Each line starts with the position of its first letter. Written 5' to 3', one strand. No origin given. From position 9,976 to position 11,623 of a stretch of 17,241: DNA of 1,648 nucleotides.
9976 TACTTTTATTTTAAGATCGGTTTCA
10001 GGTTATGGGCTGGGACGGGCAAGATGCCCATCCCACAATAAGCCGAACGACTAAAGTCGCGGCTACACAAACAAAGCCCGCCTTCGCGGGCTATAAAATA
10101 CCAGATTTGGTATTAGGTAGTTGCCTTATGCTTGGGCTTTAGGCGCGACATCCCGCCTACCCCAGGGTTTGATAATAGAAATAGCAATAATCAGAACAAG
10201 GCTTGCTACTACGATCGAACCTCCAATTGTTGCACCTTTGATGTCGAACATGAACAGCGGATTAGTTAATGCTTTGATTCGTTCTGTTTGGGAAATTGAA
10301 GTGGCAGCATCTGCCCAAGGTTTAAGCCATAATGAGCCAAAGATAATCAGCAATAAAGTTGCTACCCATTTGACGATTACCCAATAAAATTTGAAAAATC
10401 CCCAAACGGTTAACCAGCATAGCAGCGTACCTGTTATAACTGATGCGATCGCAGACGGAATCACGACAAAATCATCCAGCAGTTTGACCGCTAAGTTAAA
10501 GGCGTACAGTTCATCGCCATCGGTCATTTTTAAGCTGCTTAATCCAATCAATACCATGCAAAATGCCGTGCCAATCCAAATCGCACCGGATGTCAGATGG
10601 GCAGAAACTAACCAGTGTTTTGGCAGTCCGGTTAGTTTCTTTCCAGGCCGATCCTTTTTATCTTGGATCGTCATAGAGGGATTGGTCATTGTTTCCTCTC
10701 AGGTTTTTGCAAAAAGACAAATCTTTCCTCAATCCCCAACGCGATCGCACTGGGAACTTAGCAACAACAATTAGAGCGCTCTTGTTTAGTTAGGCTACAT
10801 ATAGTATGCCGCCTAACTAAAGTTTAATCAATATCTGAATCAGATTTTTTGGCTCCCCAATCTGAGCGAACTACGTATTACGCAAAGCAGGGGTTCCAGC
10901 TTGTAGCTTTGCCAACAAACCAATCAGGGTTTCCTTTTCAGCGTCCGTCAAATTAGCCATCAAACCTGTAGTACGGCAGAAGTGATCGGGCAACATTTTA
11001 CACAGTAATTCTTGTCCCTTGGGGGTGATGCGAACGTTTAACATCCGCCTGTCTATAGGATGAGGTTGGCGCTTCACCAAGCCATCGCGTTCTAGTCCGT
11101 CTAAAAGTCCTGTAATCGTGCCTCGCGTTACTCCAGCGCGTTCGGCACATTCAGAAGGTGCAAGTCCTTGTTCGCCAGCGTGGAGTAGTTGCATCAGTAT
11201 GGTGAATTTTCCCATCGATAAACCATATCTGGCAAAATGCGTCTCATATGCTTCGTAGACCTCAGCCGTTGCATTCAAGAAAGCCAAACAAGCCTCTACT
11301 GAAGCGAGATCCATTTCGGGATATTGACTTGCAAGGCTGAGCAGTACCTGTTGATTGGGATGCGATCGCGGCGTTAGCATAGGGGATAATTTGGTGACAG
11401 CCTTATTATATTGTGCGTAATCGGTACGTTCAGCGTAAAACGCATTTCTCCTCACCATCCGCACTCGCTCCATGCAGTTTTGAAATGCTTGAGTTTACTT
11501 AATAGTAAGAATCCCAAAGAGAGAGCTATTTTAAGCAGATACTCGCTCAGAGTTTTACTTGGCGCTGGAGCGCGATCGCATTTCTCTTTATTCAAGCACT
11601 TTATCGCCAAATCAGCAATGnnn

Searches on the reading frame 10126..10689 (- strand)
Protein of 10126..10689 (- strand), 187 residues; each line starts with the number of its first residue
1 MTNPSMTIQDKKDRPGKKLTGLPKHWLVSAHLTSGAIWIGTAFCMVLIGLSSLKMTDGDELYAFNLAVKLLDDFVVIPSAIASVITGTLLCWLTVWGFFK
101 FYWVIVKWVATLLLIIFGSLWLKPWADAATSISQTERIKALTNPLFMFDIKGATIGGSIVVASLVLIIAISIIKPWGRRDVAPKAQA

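Call 6: search_protein_families(library=pfam, proteins=[window:10126-10689:-], max_evalue=0.1)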
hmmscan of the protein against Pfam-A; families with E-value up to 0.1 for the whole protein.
window:10126-10689:- (187 aa): 2 families
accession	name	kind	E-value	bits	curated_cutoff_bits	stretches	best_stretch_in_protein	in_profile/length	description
PF10027.14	DUF2269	-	0.00096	19.7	28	1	28-175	4-150/150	Predicted integral membrane protein (DUF2269)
PF03653.18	UPF0093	-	0.00097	19.9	34.2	1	25-123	6-105/146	Uncharacterised protein family (UPF0093)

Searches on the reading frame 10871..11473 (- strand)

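Call 6: search_protein_families(library=pfam, proteins=[window:10871-11473:-], max_evalue=0.1)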
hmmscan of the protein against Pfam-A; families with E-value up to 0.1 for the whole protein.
window:10871-11473:- (200 aa): 11 families
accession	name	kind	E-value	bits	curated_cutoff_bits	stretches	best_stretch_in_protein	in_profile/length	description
PF01047.28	MarR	-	1.4e-11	44.5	24.6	1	85-143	1-57/59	MarR family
PF12802.13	MarR_2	-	3.4e-10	40.4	27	1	83-143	1-60/61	MarR family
PF22381.2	Staph_reg_Sar_Rot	-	4.1e-06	27.2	27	1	80-158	7-83/85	Transcriptional regulator SarA/Rot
PF09339.16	HTH_IclR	-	9.9e-06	25.7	22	1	93-137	8-52/52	IclR helix-turn-helix domain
PF01978.25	TrmB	-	0.00061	20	25.6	1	83-138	4-57/68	Sugar-specific transcriptional regulator TrmB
PF13545.12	HTH_Crp_2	-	0.0025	18.2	27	1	108-136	27-56/70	Crp-like helix-turn-helix domain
PF13463.12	HTH_27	-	0.0034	18.1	22.2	1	107-153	22-68/68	Winged helix DNA-binding domain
PF04182.18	B-block_TFIIIC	-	0.0054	17.2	22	1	89-138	4-53/73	B-block binding subunit of TFIIIC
PF25213.1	HVO_A0261_N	-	0.0092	16.3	35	1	99-137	20-58/86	HVO_A0261 N-terminal domain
PF13601.12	HTH_34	-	0.016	15.8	27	1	93-156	5-68/80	Winged helix DNA-binding domain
PF01638.23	HxlR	-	0.05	13.9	20.8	0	107-157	22-73/91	HxlR-like helix-turn-helix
